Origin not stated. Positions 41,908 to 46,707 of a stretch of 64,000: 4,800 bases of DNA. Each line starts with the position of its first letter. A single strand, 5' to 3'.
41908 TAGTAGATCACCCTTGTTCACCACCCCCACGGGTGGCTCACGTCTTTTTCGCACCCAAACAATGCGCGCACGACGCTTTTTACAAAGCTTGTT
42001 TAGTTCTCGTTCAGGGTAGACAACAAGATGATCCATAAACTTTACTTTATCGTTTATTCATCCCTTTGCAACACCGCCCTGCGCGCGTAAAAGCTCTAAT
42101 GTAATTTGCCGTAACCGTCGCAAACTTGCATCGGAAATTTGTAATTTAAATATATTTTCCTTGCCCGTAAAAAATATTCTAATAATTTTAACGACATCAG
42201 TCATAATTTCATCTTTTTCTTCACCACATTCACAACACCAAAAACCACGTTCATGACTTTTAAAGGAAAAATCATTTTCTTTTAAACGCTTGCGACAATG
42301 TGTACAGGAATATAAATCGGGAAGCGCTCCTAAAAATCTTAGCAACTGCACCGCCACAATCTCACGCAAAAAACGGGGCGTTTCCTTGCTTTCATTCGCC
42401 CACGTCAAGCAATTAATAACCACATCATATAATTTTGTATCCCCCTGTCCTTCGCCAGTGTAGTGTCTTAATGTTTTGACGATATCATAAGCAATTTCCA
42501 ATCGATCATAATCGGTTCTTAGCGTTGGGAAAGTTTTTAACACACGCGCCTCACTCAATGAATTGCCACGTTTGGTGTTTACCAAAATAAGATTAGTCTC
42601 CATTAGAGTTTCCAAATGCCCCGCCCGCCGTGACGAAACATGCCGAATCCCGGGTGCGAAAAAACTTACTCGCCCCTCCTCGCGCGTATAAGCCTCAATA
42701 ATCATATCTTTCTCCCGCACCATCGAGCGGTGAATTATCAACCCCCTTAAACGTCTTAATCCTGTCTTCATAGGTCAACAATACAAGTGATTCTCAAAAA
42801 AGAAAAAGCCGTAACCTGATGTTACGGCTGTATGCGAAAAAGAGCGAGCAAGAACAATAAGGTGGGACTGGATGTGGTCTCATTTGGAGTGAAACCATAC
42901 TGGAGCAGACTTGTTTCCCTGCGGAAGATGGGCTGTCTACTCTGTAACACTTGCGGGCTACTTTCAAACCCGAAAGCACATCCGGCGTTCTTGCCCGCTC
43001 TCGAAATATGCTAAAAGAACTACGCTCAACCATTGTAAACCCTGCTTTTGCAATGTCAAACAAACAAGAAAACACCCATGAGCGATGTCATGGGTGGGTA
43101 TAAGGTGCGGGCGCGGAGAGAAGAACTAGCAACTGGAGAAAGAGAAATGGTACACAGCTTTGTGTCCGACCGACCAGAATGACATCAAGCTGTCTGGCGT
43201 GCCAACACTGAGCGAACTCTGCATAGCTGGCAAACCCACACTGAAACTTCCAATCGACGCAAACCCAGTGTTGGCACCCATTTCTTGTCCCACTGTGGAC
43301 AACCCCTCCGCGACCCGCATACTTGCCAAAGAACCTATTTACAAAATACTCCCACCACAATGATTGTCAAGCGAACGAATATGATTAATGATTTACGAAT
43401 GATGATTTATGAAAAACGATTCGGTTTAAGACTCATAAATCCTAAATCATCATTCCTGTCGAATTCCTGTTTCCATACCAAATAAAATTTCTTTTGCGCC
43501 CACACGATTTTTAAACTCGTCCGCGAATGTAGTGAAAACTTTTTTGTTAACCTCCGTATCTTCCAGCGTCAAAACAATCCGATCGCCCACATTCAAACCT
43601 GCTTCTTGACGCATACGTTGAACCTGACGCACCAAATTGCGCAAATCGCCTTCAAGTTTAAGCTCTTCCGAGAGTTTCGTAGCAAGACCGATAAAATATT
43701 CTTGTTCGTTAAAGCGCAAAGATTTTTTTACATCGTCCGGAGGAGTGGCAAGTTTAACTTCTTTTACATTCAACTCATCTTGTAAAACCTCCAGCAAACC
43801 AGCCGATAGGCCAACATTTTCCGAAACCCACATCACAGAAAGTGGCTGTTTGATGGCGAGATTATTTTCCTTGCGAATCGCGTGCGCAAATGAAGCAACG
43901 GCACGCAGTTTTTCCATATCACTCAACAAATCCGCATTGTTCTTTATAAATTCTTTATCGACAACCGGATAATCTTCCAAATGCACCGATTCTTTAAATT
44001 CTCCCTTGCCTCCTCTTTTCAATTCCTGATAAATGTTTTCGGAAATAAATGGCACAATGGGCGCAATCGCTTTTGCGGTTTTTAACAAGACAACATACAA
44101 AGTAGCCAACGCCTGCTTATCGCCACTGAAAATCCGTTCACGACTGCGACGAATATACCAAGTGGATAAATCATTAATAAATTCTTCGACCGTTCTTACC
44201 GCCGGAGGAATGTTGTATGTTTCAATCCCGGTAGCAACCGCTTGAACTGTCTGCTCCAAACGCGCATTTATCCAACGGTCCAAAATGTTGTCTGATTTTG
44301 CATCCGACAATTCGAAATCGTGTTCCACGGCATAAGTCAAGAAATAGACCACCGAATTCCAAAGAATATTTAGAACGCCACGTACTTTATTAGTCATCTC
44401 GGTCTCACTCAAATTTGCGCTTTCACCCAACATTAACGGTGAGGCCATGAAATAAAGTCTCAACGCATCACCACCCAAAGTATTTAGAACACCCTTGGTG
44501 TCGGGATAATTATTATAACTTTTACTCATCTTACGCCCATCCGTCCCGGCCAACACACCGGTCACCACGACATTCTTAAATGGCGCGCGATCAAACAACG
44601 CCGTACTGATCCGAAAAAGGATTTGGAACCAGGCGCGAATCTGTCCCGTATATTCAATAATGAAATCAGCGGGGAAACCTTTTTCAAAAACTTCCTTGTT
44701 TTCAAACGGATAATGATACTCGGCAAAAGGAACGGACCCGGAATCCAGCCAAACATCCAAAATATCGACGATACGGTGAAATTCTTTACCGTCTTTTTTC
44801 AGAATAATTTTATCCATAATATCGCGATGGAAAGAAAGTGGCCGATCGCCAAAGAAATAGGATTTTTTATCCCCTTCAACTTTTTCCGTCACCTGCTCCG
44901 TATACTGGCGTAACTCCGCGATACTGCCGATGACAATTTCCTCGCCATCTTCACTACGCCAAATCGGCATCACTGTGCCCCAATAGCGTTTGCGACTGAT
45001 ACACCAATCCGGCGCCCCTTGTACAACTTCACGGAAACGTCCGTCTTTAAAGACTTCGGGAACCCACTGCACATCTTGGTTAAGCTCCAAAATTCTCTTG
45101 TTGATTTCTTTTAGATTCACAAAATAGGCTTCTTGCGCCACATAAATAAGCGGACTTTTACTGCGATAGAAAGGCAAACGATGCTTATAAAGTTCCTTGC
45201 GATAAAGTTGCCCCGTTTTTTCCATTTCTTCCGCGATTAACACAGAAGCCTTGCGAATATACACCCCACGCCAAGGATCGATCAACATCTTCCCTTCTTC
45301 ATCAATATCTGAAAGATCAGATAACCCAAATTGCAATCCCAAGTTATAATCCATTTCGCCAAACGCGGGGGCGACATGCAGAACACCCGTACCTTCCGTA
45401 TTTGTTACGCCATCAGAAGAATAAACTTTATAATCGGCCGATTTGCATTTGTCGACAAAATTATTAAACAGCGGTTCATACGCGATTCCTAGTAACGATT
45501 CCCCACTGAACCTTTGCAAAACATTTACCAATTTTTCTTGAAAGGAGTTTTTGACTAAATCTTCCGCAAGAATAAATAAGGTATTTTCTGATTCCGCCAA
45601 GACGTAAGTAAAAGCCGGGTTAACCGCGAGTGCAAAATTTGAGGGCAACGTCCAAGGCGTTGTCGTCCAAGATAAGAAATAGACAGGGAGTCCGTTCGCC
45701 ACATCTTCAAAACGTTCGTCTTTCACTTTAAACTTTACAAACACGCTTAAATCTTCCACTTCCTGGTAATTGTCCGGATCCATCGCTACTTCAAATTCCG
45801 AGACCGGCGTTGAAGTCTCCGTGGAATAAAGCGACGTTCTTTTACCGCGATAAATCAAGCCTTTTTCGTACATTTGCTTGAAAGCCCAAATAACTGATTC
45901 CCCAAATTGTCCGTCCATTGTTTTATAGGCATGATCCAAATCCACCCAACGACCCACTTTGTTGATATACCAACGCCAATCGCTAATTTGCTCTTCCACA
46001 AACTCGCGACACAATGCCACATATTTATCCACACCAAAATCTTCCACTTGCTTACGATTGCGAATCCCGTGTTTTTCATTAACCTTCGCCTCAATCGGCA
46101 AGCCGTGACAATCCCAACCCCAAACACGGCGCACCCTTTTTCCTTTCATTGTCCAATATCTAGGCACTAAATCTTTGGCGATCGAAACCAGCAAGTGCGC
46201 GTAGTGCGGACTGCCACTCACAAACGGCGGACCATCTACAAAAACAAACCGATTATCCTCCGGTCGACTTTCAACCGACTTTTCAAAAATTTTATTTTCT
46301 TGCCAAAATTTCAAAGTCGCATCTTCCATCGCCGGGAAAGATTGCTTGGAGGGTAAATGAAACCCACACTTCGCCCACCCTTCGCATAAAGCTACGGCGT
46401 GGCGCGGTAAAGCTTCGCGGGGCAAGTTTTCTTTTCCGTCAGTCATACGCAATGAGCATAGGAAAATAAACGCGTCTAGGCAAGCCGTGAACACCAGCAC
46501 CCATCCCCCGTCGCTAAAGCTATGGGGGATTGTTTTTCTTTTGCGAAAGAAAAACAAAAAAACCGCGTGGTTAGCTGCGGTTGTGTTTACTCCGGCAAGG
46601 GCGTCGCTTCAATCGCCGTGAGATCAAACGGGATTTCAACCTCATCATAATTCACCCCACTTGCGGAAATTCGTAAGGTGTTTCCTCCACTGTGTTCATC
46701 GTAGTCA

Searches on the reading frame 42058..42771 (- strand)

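Call 52: search_protein_families(library=pfam, proteins=[window:42058-42771:-], max_evalue=1e-8)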
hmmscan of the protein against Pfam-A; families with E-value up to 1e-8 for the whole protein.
window:42058-42771:- (237 aa): 2 families
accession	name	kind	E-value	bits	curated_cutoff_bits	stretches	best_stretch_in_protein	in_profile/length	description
PF02565.21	RecO_C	-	3e-18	66.5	22.1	1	85-231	1-148/157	Recombination protein O C terminal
PF11967.14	RecO_N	-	9.4e-13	48.4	27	1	7-80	5-79/80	Recombination protein O N terminal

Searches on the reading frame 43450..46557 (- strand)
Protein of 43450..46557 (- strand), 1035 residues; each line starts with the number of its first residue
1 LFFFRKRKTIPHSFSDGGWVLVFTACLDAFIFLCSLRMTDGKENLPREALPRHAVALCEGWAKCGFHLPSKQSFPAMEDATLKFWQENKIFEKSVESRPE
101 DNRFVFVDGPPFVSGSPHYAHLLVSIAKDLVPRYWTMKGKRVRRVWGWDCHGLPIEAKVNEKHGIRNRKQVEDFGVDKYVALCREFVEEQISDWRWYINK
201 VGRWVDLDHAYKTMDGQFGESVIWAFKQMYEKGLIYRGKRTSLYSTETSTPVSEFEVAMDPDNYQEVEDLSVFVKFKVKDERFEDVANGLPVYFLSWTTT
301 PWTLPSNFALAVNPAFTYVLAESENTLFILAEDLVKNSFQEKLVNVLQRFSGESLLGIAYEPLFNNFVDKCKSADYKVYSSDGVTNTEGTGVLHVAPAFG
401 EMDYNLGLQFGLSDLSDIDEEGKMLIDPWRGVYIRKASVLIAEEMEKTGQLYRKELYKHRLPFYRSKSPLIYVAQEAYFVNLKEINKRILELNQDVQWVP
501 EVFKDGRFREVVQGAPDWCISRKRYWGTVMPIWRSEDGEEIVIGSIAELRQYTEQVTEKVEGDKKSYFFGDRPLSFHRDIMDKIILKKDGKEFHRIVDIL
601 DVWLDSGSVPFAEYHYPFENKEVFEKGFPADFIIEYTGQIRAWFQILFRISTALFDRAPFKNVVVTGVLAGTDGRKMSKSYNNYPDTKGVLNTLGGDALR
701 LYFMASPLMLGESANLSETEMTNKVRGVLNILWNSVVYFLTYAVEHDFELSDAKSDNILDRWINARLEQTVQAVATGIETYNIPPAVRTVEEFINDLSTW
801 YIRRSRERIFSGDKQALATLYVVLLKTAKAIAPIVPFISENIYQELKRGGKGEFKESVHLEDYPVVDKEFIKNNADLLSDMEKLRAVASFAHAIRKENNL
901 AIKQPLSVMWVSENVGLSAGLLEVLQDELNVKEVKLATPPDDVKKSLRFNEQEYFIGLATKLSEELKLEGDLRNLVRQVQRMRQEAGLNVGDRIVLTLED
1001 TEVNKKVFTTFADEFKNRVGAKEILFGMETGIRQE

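Call 52: search_protein_families(library=pfam, proteins=[window:43450-46557:-], max_evalue=1e-8)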
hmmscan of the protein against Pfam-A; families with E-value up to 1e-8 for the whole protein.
window:43450-46557:- (1035 aa): 4 families
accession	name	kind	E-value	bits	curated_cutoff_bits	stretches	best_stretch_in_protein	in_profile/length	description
PF00133.28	tRNA-synt_1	-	2.2e-125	419.1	22.7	1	81-708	2-407/414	tRNA synthetases class I (I, L, M and V)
PF08264.19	Anticodon_1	-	2.9e-29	102.3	25.1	1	760-908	1-146/148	Anticodon-binding domain of tRNA ligase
PF19302.4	DUF5915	-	1.1e-17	64.6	27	1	949-1028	95-174/195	Domain of unknown function (DUF5915)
PF09334.17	tRNA-synt_1g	-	1.2e-16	61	20.1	0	111-254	8-132/391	tRNA synthetases class I (M)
